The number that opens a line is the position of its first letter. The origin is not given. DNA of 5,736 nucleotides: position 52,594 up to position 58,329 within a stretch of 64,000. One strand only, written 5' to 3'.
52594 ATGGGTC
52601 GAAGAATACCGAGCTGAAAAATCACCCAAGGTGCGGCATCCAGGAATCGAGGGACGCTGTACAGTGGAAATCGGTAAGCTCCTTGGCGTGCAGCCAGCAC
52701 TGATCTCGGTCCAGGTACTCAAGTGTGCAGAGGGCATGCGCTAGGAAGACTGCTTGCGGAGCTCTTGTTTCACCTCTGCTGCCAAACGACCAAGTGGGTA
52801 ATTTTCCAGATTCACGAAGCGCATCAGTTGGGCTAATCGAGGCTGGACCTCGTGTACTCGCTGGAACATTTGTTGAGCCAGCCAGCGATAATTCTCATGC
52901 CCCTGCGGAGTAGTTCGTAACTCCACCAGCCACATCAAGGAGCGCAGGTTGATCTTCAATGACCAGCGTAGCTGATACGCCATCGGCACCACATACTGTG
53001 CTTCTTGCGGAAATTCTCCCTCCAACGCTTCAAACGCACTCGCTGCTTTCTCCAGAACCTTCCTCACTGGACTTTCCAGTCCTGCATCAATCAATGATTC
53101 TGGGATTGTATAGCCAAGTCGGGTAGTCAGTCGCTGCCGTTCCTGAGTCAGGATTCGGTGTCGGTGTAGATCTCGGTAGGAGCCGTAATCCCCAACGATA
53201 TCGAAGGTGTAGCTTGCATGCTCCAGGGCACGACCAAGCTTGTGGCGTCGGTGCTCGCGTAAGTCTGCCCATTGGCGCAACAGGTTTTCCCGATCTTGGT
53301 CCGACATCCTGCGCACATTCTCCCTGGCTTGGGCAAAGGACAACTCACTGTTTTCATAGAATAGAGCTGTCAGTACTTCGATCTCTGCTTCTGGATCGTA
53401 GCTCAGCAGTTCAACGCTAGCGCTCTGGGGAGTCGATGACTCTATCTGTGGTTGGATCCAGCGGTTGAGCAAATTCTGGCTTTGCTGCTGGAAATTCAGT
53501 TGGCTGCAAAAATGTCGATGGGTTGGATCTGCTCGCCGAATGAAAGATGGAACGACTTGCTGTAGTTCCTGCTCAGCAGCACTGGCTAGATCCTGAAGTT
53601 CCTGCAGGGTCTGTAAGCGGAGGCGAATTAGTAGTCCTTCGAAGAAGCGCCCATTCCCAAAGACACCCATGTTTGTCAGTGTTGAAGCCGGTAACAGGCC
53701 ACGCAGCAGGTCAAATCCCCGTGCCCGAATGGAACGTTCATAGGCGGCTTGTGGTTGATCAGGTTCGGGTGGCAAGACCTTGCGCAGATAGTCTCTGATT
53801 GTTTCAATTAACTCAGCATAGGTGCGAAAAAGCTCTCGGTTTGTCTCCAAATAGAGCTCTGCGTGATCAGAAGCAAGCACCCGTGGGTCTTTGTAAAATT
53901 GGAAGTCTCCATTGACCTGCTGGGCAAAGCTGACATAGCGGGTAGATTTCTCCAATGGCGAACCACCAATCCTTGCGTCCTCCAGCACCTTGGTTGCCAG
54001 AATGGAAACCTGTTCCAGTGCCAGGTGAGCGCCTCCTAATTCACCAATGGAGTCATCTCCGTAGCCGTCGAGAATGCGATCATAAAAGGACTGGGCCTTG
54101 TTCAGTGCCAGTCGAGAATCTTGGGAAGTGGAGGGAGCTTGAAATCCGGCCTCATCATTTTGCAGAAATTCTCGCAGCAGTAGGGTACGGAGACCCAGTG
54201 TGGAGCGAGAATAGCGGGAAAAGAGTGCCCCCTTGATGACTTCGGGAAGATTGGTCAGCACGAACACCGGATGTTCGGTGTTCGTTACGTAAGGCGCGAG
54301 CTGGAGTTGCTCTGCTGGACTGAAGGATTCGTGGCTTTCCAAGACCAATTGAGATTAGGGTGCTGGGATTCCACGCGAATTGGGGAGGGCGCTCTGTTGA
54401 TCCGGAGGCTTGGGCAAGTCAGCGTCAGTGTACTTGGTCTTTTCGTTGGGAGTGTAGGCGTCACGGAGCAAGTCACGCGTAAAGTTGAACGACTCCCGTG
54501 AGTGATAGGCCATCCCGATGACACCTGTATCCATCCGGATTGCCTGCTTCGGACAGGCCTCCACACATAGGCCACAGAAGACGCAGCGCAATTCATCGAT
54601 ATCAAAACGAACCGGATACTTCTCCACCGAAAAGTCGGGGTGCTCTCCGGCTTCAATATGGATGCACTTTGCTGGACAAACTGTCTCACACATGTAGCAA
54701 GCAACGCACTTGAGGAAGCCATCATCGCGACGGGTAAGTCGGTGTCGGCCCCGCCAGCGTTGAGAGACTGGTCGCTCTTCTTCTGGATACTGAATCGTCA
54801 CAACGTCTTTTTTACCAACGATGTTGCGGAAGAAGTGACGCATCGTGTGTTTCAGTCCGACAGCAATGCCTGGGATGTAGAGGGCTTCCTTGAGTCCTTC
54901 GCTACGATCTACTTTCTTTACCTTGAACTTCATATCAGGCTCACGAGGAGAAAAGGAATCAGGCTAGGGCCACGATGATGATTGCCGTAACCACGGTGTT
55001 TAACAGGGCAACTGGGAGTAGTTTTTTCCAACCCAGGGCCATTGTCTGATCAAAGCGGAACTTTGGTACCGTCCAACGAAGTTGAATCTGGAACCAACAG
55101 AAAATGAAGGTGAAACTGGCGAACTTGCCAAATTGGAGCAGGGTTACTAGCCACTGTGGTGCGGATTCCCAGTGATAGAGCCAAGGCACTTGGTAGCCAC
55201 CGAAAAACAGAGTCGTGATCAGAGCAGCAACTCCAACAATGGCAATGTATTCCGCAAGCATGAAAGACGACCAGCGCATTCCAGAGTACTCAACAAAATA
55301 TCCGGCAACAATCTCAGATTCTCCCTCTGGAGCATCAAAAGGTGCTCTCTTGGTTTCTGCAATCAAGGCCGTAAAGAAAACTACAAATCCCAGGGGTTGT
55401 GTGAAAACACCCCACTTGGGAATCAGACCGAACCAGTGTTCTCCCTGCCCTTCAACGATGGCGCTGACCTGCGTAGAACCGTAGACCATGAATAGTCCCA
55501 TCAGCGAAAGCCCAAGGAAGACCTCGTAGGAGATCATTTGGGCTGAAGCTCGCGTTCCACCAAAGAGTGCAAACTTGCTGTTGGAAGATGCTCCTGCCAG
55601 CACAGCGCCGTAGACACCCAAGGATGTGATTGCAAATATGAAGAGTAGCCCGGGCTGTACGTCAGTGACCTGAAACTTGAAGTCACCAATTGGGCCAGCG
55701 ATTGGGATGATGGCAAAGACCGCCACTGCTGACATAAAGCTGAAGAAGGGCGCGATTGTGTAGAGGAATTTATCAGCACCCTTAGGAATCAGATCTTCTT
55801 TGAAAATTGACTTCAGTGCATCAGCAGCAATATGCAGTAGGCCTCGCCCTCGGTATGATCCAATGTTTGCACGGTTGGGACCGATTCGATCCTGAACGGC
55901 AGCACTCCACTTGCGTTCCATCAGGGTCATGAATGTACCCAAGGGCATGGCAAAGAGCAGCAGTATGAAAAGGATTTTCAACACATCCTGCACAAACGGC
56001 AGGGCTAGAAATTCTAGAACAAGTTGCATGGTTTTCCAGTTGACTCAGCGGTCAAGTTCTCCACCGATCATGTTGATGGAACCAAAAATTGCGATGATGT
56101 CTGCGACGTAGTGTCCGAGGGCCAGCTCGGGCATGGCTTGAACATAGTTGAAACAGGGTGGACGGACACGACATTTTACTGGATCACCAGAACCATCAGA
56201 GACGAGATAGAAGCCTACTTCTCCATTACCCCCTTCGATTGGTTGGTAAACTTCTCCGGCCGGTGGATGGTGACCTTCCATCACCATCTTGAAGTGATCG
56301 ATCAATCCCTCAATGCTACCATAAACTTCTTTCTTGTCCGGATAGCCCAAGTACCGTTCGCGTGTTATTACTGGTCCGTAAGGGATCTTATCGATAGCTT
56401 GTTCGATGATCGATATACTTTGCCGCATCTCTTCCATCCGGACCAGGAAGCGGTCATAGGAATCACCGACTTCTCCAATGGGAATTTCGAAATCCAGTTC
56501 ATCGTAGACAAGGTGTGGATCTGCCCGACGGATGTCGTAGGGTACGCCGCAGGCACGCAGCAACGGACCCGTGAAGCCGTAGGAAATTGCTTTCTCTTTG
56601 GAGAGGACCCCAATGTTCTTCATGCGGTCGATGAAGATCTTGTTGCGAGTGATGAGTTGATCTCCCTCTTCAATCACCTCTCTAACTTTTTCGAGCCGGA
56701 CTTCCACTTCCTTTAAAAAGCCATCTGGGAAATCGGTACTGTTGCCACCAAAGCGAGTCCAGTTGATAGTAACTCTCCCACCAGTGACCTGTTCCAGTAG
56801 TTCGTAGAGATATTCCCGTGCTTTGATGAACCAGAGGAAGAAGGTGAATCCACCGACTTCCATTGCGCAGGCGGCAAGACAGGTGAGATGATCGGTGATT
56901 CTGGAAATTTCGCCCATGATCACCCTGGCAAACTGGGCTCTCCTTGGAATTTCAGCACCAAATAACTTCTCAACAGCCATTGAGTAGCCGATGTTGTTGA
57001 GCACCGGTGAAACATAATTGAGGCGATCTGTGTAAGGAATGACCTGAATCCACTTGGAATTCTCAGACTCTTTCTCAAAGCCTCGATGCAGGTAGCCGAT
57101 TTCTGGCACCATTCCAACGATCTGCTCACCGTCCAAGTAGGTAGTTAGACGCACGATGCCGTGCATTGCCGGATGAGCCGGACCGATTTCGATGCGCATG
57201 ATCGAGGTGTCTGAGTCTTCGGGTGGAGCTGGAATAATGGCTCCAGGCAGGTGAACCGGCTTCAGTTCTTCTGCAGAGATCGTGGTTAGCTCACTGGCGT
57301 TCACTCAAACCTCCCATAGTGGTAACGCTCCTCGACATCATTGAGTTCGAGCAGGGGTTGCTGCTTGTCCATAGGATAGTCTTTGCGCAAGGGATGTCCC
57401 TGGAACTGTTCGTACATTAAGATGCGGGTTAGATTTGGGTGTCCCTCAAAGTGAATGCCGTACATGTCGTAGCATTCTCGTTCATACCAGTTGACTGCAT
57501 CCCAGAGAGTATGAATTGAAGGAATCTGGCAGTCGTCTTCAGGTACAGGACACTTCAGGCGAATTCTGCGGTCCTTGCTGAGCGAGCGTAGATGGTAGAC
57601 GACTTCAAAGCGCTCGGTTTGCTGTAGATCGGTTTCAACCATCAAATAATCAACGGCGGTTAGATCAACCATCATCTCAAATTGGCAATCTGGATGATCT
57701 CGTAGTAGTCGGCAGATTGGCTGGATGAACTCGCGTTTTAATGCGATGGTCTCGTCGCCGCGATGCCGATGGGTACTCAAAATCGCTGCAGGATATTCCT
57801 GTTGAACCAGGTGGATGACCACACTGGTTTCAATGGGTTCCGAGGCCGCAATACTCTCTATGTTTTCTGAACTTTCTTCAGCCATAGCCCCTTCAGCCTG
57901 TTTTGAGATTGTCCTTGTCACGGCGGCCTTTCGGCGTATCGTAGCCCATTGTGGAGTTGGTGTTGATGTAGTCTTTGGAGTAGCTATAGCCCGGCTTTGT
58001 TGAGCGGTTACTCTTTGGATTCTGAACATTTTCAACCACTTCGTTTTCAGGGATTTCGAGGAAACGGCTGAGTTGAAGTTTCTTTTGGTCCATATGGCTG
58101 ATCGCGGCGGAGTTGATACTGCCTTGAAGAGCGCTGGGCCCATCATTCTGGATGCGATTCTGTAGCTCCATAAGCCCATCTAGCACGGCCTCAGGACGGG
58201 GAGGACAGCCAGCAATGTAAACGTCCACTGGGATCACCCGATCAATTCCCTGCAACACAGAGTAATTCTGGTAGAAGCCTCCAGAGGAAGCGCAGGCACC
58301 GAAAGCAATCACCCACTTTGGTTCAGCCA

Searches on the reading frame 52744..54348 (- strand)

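Call 85: search_protein_families(library=pfam, proteins=[window:52744-54348:-], max_evalue=0.00001)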
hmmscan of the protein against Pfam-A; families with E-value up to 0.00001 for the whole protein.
window:52744-54348:- (535 aa): 1 family
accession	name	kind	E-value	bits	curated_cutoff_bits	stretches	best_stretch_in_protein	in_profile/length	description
PF02511.20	Thy1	-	1.3e-44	152.8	24.8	2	314-503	2-190/191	Thymidylate synthase complementing protein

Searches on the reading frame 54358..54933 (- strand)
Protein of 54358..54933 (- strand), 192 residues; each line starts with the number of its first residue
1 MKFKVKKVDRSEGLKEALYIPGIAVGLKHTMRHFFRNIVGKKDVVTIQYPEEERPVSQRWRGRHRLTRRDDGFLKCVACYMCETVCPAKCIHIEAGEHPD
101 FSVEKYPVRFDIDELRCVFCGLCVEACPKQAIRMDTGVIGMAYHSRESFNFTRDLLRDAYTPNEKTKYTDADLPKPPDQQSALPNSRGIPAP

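Call 85: search_protein_families(library=pfam, proteins=[window:54358-54933:-], max_evalue=0.00001)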
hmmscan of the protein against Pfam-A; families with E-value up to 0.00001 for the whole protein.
window:54358-54933:- (192 aa): 9 families
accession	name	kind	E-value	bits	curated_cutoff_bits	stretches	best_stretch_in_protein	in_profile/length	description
PF00037.32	Fer4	-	4.3e-12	45.7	21.1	1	112-133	3-24/24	4Fe-4S binding domain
PF12838.12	Fer4_7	-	2.3e-09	38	27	1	75-131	1-52/52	4Fe-4S dicluster domain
PF13187.11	Fer4_9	-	9e-09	35.7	27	1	75-132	1-52/52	4Fe-4S dicluster domain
PF14697.11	Fer4_21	-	2.5e-08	34.3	35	0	112-135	3-29/59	4Fe-4S dicluster domain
PF13484.11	Fer4_16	-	3.4e-08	34.6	30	0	116-138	1-23/66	4Fe-4S double cluster binding domain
PF13183.11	Fer4_8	-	3.5e-08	34.3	27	0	61-89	38-67/68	4Fe-4S dicluster domain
PF12797.12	Fer4_2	-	1.3e-06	28.4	24.5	0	112-128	5-21/22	4Fe-4S binding domain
PF12837.12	Fer4_6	-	1.6e-06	28.2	25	0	111-132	3-24/24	4Fe-4S binding domain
PF13237.11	Fer4_10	-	6e-06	26.5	25.5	0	75-128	8-53/53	4Fe-4S dicluster domain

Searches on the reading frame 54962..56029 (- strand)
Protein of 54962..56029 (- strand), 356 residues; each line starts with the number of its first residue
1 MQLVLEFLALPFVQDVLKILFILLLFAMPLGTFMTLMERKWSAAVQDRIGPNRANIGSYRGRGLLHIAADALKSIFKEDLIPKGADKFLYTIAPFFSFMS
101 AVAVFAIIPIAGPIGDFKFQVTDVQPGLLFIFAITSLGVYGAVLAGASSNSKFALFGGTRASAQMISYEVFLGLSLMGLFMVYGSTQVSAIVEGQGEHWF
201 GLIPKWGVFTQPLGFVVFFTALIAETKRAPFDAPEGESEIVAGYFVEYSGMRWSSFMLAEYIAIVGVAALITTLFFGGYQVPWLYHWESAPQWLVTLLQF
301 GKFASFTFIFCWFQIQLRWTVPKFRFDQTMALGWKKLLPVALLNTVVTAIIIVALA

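Call 85: search_protein_families(library=pfam, proteins=[window:54962-56029:-], max_evalue=0.00001)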
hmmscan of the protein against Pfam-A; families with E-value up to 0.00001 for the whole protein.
window:54962-56029:- (356 aa): 1 family
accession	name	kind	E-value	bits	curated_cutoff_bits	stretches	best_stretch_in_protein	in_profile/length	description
PF00146.26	NADHdh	-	5.5e-103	344.9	27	1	18-349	2-298/298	NADH dehydrogenase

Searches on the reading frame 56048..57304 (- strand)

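Call 85: search_protein_families(library=pfam, proteins=[window:56048-57304:-], max_evalue=0.00001)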
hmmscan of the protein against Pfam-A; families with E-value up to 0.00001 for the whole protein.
window:56048-57304:- (419 aa): 1 family
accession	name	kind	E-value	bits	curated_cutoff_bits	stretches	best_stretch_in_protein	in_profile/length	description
PF00346.24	Complex1_49kDa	-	5.6e-105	350.7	24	1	150-419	2-271/271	Respiratory-chain NADH dehydrogenase, 49 Kd subunit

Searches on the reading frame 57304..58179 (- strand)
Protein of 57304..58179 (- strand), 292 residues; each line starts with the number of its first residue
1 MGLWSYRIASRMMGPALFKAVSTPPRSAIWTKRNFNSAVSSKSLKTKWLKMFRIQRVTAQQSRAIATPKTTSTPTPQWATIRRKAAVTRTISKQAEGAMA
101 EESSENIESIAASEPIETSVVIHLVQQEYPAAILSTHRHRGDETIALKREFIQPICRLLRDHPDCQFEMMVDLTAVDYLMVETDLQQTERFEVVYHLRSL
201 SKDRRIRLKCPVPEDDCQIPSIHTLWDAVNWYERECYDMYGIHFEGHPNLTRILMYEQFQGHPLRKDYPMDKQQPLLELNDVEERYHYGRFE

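Call 85: search_protein_families(library=pfam, proteins=[window:57304-58179:-], max_evalue=0.00001)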
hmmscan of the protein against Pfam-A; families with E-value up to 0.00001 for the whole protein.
window:57304-58179:- (292 aa): 1 family
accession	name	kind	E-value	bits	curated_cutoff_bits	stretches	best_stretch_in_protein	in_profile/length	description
PF00329.25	Complex1_30kDa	-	4.2e-47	160.2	22.5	1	147-273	3-123/124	Respiratory-chain NADH dehydrogenase, 30 Kd subunit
